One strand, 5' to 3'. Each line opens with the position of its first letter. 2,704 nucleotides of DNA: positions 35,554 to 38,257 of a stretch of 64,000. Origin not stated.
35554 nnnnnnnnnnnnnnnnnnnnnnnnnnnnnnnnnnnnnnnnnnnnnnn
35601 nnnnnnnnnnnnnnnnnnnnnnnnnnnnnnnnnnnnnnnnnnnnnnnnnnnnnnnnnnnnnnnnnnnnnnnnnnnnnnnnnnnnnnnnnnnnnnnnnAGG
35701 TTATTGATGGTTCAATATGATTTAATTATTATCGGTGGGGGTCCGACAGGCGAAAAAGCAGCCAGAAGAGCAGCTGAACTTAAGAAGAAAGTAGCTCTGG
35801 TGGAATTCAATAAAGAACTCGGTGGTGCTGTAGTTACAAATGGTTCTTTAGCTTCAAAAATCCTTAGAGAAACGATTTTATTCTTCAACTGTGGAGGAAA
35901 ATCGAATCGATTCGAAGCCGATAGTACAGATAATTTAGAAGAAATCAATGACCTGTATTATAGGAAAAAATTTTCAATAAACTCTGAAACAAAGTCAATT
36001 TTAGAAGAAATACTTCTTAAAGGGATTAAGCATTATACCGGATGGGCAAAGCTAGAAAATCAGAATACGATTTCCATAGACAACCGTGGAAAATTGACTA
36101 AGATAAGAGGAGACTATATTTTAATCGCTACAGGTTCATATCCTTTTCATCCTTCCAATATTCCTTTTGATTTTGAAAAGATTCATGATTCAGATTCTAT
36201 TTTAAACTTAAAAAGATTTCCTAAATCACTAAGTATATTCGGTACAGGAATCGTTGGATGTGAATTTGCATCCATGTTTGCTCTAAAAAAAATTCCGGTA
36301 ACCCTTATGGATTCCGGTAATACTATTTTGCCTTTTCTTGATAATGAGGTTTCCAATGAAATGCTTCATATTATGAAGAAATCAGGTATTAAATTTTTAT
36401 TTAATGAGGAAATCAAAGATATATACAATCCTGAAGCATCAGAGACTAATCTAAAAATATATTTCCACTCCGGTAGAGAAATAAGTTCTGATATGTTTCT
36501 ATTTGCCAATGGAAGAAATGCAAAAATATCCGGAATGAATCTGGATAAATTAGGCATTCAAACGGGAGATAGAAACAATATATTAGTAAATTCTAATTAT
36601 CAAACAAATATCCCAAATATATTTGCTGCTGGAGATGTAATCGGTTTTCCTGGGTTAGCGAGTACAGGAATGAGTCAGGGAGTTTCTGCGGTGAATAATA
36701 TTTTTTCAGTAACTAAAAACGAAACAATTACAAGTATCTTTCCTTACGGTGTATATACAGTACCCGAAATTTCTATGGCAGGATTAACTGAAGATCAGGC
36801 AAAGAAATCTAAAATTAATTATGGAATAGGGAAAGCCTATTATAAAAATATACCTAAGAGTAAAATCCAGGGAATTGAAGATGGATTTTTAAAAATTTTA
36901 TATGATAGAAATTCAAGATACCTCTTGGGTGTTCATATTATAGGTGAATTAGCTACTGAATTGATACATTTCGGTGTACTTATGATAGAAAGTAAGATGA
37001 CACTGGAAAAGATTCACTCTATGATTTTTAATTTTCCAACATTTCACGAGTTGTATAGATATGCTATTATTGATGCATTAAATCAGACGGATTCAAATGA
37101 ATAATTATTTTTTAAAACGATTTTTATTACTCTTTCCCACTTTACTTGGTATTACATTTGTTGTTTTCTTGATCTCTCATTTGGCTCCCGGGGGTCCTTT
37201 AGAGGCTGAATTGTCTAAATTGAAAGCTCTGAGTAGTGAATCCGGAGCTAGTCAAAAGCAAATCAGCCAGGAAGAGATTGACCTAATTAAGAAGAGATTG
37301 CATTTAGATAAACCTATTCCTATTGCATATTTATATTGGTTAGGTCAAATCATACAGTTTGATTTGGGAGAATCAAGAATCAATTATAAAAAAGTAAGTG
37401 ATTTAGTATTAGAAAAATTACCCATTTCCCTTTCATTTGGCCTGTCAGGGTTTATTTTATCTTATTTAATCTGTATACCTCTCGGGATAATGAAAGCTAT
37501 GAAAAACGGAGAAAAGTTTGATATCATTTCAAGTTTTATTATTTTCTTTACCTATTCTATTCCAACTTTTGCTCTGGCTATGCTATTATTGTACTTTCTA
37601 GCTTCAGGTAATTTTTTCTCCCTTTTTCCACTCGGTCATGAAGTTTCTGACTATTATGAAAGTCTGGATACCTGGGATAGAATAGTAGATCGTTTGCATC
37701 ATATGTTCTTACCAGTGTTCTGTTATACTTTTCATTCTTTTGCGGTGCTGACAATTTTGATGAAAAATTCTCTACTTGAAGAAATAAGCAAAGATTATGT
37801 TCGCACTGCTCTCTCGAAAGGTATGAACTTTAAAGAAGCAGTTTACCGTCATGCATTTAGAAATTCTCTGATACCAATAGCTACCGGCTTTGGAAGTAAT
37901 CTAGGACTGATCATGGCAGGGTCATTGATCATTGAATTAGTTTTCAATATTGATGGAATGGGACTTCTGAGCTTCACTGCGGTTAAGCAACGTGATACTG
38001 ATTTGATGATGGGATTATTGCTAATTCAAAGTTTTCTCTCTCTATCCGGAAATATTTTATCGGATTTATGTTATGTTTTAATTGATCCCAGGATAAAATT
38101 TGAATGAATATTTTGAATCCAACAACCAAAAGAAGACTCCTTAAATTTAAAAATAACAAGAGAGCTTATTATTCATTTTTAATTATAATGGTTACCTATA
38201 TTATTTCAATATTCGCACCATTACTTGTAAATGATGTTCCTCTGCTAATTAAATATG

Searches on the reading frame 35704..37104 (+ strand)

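Call 82: search_protein_families(library=pfam, proteins=[window:35704-37104:+])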
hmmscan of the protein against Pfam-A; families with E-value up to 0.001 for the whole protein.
window:35704-37104:+ (466 aa): 11 families
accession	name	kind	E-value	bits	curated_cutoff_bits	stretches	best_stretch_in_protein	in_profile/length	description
PF07992.20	Pyr_redox_2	-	3.4e-50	171.5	26.1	1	5-326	1-291/291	Pyridine nucleotide-disulphide oxidoreductase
PF02852.28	Pyr_redox_dim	-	1.6e-25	89.9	25.3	1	347-452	2-107/110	Pyridine nucleotide-disulphide oxidoreductase, dimerisation domain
PF00070.33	Pyr_redox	-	1.6e-17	64.2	22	1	178-241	4-67/82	Pyridine nucleotide-disulphide oxidoreductase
PF13738.12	Pyr_redox_3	-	1.8e-10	41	30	1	133-310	122-305/305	Pyridine nucleotide-disulphide oxidoreductase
PF12831.13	FAD_oxidored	-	3.1e-07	30.5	27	1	6-47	1-42/416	FAD dependent oxidoreductase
PF01134.28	GIDA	-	1.1e-06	28.4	22.1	0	6-51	1-46/391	Glucose inhibited division protein A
PF03486.20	HI0933_like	-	1.3e-06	28.5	50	1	6-47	2-43/244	HI0933-like protein Rossmann domain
PF00890.30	FAD_binding_2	-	6.8e-05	22.7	20.4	0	6-44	1-39/414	FAD binding domain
PF13450.12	NAD_binding_8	-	9.8e-05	23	21.9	0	9-45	1-37/68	NAD(P)-binding Rossmann-like domain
PF01262.27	AlaDh_PNT_C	-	0.00046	20.1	23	0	7-38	31-62/214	Alanine dehydrogenase/PNT, C-terminal domain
PF01946.23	Thi4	-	0.00095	18.9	26.2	0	3-54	16-68/235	Thi4 family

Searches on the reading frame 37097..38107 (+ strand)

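Call 82: search_protein_families(library=pfam, proteins=[window:37097-38107:+])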
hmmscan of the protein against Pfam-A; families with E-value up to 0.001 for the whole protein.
window:37097-38107:+ (336 aa): 1 family
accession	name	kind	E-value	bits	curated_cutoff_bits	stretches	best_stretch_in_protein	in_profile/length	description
PF00528.27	BPD_transp_1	-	4.5e-37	128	26.4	1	127-334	2-183/184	Binding-protein-dependent transport system inner membrane component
